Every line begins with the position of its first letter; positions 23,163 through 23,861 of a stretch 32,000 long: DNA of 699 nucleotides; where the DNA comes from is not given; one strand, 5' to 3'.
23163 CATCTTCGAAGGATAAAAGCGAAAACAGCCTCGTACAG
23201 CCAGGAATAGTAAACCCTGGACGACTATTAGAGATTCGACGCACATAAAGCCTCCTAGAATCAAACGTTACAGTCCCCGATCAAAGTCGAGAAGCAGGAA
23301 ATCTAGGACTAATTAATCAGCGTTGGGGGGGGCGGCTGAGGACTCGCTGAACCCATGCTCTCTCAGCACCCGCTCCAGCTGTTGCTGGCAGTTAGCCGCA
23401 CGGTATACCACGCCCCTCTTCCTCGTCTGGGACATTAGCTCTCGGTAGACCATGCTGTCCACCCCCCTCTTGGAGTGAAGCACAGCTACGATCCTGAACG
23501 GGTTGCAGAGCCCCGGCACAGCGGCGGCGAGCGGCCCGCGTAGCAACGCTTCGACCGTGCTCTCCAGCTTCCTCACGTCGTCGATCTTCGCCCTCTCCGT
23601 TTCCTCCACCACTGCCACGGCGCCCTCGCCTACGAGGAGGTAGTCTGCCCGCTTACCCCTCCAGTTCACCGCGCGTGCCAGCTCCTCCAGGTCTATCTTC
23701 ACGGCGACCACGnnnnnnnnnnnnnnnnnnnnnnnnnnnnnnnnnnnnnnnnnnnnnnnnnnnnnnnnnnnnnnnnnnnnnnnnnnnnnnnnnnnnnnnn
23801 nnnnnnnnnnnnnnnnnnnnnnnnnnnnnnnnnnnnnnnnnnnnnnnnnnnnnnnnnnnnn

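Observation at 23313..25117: ABC/AAA_21-type ATPase tightly coupled to a minimal PD-(D/E)XK-like protein: candidate uncharacterised two-gene defence module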

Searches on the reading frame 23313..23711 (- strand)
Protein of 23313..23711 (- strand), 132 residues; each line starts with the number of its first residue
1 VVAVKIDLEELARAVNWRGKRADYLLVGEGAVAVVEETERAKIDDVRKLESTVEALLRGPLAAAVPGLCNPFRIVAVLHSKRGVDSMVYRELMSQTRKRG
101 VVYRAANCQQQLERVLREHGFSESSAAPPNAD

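Call 3: search_protein_families(library=pfam, proteins=[window:23313-23711:-], max_evalue=1)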
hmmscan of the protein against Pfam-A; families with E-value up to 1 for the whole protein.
window:23313-23711:- (132 aa): 0 families

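Call 4: search_protein_families(library=padloc, proteins=[window:23313-23711:-], max_evalue=1)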
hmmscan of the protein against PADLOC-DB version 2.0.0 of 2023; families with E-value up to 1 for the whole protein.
window:23313-23711:- (132 aa): 0 families

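Call 5: search_protein_families(library=ncbifam, proteins=[window:23313-23711:-], max_evalue=1)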
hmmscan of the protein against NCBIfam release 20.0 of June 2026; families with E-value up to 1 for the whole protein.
window:23313-23711:- (132 aa): 0 families

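Call 6: find_homologous_proteins(query=window:23313-23711:-, max_evalue=0.01)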
Query window:23313-23711:- (132 aa): 3 proteins with E <= 0.01 among 255 candidates.
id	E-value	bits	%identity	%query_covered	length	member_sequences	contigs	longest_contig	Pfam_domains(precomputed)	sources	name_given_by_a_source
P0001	2.2e-76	271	99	98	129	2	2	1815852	-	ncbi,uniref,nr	ncbi:hypothetical protein [Thermofilum pendens]|uniref:hypothetical protein n=1 Tax=Thermofilum pend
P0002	1.1e-28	117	53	88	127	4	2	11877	-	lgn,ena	-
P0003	5.1e-28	115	54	89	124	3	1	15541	-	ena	-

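Call 8: find_encoding_contigs(protein=P0002, flank=5000, max_places=3)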
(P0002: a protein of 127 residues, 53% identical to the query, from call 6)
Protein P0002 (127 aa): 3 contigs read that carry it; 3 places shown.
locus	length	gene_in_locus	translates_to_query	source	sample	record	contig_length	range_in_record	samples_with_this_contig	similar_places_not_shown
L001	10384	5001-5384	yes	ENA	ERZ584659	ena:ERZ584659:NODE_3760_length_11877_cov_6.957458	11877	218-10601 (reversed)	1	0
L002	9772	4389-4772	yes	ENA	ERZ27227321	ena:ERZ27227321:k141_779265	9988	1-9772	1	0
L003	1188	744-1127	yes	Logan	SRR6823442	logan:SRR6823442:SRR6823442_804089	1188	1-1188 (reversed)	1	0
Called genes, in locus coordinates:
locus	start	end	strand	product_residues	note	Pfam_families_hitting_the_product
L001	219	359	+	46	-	-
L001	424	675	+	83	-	-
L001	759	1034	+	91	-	-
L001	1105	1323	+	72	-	PF27406:MJECL01_C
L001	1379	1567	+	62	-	-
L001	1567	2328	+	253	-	PF00583:Acetyltransf_1, PF13673:Acetyltransf_10, PF13508:Acetyltransf_7, PF08445:FR47 (weak)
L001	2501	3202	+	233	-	PF01177:Asp_Glu_race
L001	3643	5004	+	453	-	PF13175:AAA_15, PF13304:AAA_21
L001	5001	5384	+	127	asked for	-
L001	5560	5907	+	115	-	-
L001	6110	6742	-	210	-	PF06267:DUF1028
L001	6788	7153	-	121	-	PF09585:Lin0512_fam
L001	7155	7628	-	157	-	PF00293:NUDIX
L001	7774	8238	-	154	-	PF04073:tRNA_edit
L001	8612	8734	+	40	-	-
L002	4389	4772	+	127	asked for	-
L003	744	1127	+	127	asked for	-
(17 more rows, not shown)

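Call 9: find_encoding_contigs(protein=P0003, flank=5000, max_places=3)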
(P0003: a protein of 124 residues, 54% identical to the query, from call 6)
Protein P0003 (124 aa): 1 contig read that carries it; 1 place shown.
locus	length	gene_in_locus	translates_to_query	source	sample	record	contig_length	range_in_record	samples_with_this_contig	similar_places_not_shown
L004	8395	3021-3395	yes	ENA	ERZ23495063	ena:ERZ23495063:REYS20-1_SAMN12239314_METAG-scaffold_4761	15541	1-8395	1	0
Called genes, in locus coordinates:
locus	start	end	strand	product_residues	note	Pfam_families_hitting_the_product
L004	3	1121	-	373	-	?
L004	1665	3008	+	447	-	PF13175:AAA_15 (weak), PF13304:AAA_21, PF13175:AAA_15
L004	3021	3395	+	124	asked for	-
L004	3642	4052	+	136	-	PF00571:CBS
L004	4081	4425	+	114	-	PF14489:QueF (faint)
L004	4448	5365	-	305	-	-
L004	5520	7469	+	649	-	PF02730:AFOR_N, PF01314:AFOR_C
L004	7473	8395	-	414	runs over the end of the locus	PF12704:MacB_PCD, PF02687:FtsX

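Call 21: search_protein_families(library=pfam, alignment_id=A3, max_evalue=0.01)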
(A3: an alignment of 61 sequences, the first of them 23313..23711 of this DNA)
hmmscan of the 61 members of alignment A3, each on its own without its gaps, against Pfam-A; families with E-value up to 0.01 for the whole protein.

A. member 1, window:23313-23711:- (132 aa): 0 families

B. families by the number of members that match (of 61 scanned): 3 families
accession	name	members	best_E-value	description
PF22563.2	iREC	1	0.00048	Inactive Receiver domain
PF13588.12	HSDR_N_2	1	0.0043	Type I restriction enzyme R protein N terminus (HSDR_N)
PF04313.20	HSDR_N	1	0.0057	Type I restriction enzyme R protein N terminus (HSDR_N)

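Call 22: predict_structure(alignment_id=A2)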
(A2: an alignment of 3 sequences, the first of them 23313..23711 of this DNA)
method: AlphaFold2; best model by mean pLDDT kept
length: 132 residues; sequences in the alignment: 3
mean_pLDDT: 85.6   pTM: 0.82
mean pLDDT of the five models: 85.6, 83.7, 82.6, 81.1, 69.9
residues with pLDDT >= 90: 77; 70-90: 43; 50-70: 3; < 50: 9
segments of 3 or more residues with pLDDT < 50: 124-132
pLDDT, mean of each block of 10 residues (from residue 1): 85 91 90 94 93 90 81 91 89 82 93 91 51 36
secondary structure, 60 per line:
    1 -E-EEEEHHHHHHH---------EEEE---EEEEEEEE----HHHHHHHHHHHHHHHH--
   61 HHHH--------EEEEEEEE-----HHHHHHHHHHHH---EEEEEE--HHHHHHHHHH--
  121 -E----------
elements in order: E4-7 H8-14 E24-27 E31-38 H43-58 H61-64 E73-80 H86-97 E101-106 H109-118

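Call 23: search_protein_families(library=padloc, alignment_id=A3, max_evalue=0.01)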
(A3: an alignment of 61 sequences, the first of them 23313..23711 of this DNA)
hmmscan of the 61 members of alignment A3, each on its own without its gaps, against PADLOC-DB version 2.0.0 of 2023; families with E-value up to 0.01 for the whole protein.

A. member 1, window:23313-23711:- (132 aa): 0 families

B. families by the number of members that match (of 61 scanned): 12 families
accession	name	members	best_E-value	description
PDLC04668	PDC-M47B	10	1.6e-07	-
PDLC04666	PDC-M47B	7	1.2e-07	-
PDLC04665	PDC-M47B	6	0.00011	-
PDLC04034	PD-T4-4_B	5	5.4e-05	-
PDLC04563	PDC-M29B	4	4.1e-06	-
PDLC04035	PD-T4-4_B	4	1.7e-05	-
PDLC04037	PD-T4-4_B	4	0.00018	-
PDLC04667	PDC-M47B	4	0.001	-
PDLC04708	PDC-M55B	1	4.1e-14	-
PDLC02359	Tin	1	0.001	Tin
PDLC04219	HEC-02B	1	0.0029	-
PDLC01454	Cmr3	1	0.0067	"CAS-III-B,CAS-III-C; effector_G5"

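Call 26: search_protein_representatives(alignment_id=A2)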
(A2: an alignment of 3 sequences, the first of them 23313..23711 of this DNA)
Query: 3 sequences, 127 profile positions. Proteins with E-value up to 0.001 (for the whole library): 80; up to 1e-10: 44; up to 1e-30: 5. The best 80 are listed.
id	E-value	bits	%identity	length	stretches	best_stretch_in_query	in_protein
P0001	2.8e-61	221.0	-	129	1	5-125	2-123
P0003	1.1e-59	215.9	-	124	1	5-127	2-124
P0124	2.1e-41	156.8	-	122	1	1-121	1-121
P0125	1.2e-32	128.5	-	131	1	1-118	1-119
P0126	8.1e-31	122.6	-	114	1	5-114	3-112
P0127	2.3e-30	121.1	-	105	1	1-91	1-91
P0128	2.8e-26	107.9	-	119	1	6-120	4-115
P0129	2.8e-25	104.7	-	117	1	4-115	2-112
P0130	9.7e-25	102.9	-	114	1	5-123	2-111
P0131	1.8e-24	102.1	-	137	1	4-117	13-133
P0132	8.4e-22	93.4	-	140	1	5-122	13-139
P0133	2.3e-21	92.0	-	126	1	7-123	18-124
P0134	3.6e-21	91.4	-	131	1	5-122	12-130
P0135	5.4e-19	84.4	-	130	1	3-113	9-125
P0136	5.4e-18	81.1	-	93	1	1-82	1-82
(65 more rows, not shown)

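Call 28: fold_search(model_id=the predicted structure, library=pdb)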
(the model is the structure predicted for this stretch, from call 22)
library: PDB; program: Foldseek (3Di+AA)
matches with E <= 10: 941; with E <= 0.001: 0
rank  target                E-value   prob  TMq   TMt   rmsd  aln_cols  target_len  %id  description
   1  2p14                  2.9e-02  0.96  0.47  0.35   4.9       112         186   14  Crystal structure of small subunit (R.BspD6I2) of the heterodimeric restriction endonuclease R.BspD6I (released 2008-03-11)
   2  5liq_B                2.9e-02  0.87  0.43  0.12   6.8       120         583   12  The structure of C160S,C508S,C578S mutant of Nt.BspD6I nicking endonuclease at 0.185 nm resolution . (released 2017-08-02)
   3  6qnz_B                3.1e-02  0.92  0.47  0.13   6.3       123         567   14  Crystal structure of the site-specific DNA nickase N.BspD6I E418A Mutant (released 2020-03-04)
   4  5lhc_A                3.6e-02  0.96  0.49  0.14   6.6       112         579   12  The structure of D456A mutant of Nt.BspD6I nicking endonuclease at 0.24 nm resolution . (released 2017-08-16)
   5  9f9l_A                3.6e-02  0.51  0.35  0.26  10.0       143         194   15  Crystal structure of MUS81-EME1 bound by compound 16. (released 2024-07-03)
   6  8q42_B                4.6e-02  0.90  0.44  0.17   4.4       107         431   11  Crystal structure of cA4-bound Can2 (E341A) in complex with oligo-A DNA (released 2023-11-22)
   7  5liq_A                4.6e-02  0.87  0.45  0.13   6.5       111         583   13  The structure of C160S,C508S,C578S mutant of Nt.BspD6I nicking endonuclease at 0.185 nm resolution . (released 2017-08-02)
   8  2ewf                  4.9e-02  0.85  0.45  0.13   6.7       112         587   13  Crystal structure of the site-specific DNA nickase N.BspD6I (released 2006-11-21)
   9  5kaj_B                5.2e-02  0.47  0.28  0.11   6.4        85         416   21  Crystal structure of a dioxygenase in the Crotonase superfamily in P21, A319C mutant (released 2017-06-21)
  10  5lhc_B                6.4e-02  0.90  0.48  0.13   6.4       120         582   12  The structure of D456A mutant of Nt.BspD6I nicking endonuclease at 0.24 nm resolution . (released 2017-08-16)
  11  8z4i_B                6.8e-02  0.84  0.42  0.18   4.3       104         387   14  crystal structure of Cdn1 in complex with cA3 (released 2026-02-04)
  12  6qnz_A                7.7e-02  0.77  0.44  0.13   6.6       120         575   13  Crystal structure of the site-specific DNA nickase N.BspD6I E418A Mutant (released 2020-03-04)
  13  8q43_B                8.2e-02  0.84  0.44  0.17   4.3       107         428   11  Crystal structure of cA4-bound Can2 (E341A) in complex with oligo-C DNA (released 2023-11-22)
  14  6sxb_G                8.2e-02  0.77  0.39  0.29   8.3       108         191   13  XPF-ERCC1 Cryo-EM Structure, DNA-Bound form (released 2020-03-11)
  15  5kaj_I                8.2e-02  0.38  0.28  0.11   6.3        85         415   21  Crystal structure of a dioxygenase in the Crotonase superfamily in P21, A319C mutant (released 2017-06-21)
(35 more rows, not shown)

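Call 50: search_solved_structures(query=A4, max_evalue=10)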
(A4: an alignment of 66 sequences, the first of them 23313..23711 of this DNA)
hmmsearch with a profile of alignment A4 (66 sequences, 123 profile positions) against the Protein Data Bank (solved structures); distinct sequences matched with E-value up to 10: 2.
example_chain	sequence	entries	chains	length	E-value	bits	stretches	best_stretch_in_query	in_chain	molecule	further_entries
7zol_A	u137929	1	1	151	0.025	17.7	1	16-66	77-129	TPR-CHAT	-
7zoq_A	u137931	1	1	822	0.066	16.3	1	16-67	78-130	TPR-CHAT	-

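Call 62: fold_search(model_id=the predicted structure, library=viral)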
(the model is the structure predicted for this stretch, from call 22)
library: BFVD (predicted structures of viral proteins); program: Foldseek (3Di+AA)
matches with E <= 10: 833; with E <= 0.001: 1
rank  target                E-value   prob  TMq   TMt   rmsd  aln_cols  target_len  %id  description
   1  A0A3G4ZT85            4.6e-04  1.00  0.61  0.38   5.8       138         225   13  Uncharacterized protein [Edafosvirus sp.]
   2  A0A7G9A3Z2            2.9e-03  0.94  0.33  0.18   6.0       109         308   13  Uncharacterized protein [Bacteriophage sp.]
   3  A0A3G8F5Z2            4.0e-03  0.90  0.38  0.33   9.1       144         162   10  (no name in the UniProt tables at hand)
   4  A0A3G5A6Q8            6.8e-03  1.00  0.57  0.27   3.3       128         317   13  Uncharacterized protein [Hyperionvirus sp.]
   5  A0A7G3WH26            8.7e-03  0.99  0.48  0.41   4.0       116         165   14  Putative endodeoxyribonuclease I [Arthronema virus TR020]
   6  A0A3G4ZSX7            1.2e-02  1.00  0.56  0.12   3.8       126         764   10  Superfamily II DNA or RNA helicase [Terrestrivirus sp.]
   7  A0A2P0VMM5            1.3e-02  0.90  0.40  0.37  14.2       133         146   11  Uncharacterized protein [Tetraselmis virus 1]
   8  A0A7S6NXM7            1.6e-02  0.72  0.36  0.28   6.4       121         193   14  Uncharacterized protein [Bathycoccus sp. RCC716 virus 1]
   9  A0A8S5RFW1            2.4e-02  0.69  0.31  0.29   5.6        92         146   13  Uncharacterized protein [virus sp. ctE0n6]
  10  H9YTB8                2.6e-02  0.77  0.30  0.18   4.3        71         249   11  (no name in the UniProt tables at hand)
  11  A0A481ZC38            2.6e-02  0.41  0.29  0.20  11.5       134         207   12  Endonuclease [Pithovirus LCPAC401]
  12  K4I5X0                2.8e-02  0.41  0.28  0.21   6.6       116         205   13  Uncharacterized protein [Salmonella phage STML-198]
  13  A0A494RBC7            2.9e-02  0.60  0.33  0.31   6.2       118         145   12  (no name in the UniProt tables at hand)
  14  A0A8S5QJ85            3.3e-02  0.82  0.42  0.21   9.1       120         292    8  Restriction endonuclease [Siphoviridae sp. ctezl47]
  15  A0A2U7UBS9            3.3e-02  0.35  0.31  0.18  13.8       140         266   18  RNA polymerase rbp5 [Pandoravirus neocaledonia]
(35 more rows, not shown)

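Call 63: search_protein_families(library=padloc, alignment_id=A4, max_evalue=1)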
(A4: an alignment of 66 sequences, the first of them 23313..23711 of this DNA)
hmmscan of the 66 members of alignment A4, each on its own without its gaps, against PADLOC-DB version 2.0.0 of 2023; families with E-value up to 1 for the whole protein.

A. member 1, window:23313-23711:- (132 aa): 0 families

B. families by the number of members that match (of 66 scanned): 5 families
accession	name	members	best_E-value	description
PDLC01713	typeIV_Cas6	1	0.0005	Cas6_2_IVA1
PDLC01929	CARF7--CARF_CYTH_HD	1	0.0038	-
PDLC04415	PDC-M10B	1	0.0087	-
PDLC03905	NsnC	1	0.022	-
PDLC02469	BrxB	1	0.053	BrxB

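Call 77: find_related_loci(query=A6, collection=metagenome_contigs, flank=3000)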
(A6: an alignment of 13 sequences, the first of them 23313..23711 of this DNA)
Query A6 (132 aa) in metagenome_contigs; peptide patterns used: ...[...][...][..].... (x = any residue, [..] = any of these).
51 stretches matched a pattern; 14 encode a relative of the query (tblastn E <= 1e-3); 14 distinct loci.
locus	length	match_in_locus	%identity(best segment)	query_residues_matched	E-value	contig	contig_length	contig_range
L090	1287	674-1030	51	1-120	8e-39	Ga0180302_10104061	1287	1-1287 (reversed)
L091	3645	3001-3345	53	5-120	5e-36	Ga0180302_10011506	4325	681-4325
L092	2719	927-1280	53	1-119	6e-32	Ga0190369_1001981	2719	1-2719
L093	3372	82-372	52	3-99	2e-28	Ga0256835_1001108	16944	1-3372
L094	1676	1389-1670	48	6-103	3e-23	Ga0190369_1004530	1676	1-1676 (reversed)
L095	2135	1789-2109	34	4-118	4e-16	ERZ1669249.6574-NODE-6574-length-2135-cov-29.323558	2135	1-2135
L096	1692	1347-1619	37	4-94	1e-15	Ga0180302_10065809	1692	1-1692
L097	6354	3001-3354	36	1-115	2e-15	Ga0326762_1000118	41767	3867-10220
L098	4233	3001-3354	36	1-115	3e-15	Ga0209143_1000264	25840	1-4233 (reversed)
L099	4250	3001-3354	35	1-115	2e-14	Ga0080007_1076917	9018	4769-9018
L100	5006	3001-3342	33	4-117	4e-14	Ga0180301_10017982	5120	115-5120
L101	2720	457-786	32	5-118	2e-13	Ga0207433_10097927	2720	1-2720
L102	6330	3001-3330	32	5-118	2e-13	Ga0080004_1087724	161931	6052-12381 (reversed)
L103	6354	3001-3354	36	1-115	2e-15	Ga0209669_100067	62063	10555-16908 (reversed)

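Call 84: search_protein_families(library=pfam, alignment_id=A4, max_evalue=1)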
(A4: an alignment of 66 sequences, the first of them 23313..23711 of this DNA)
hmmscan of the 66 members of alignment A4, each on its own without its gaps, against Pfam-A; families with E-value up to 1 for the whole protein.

A. member 1, window:23313-23711:- (132 aa): 0 families

B. families by the number of members that match (of 66 scanned): 62 families (the first 25 are shown)
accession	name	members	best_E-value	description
PF25025.1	EF-Ts_N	2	0.0037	Elongation factor Ts, mitochondrial, N-terminal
PF04466.19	Terminase_3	2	0.029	Phage terminase large subunit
PF03884.20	YacG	2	0.052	DNA gyrase inhibitor YacG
PF06977.17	SdiA-regulated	1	0.00035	SdiA-regulated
PF14533.12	USP7_C2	1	0.0028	Ubiquitin-specific protease C-terminal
PF07227.17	PHD_Oberon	1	0.012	PHD - plant homeodomain finger protein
PF22610.1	CovS-like_HAMP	1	0.017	Histidine kinase, HAMP domain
PF19468.4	DUF6005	1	0.017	Family of unknown function (DUF6005)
PF04714.18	BCL_N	1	0.021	BCL7, N-terminal conserver region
PF20884.3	MUM1-like_PWWP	1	0.021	MUM1-like, PWWP domain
PF08788.16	NHR2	1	0.023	NHR2 domain like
PF03266.21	NTPase_1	1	0.028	NTPase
PF23219.2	LAMB1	1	0.028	LAMB1-4 helical domain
PF25336.1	C2_SYDE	1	0.029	C2 domain of synapse defective Rho GAP protein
PF08872.15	KGK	1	0.03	KGK domain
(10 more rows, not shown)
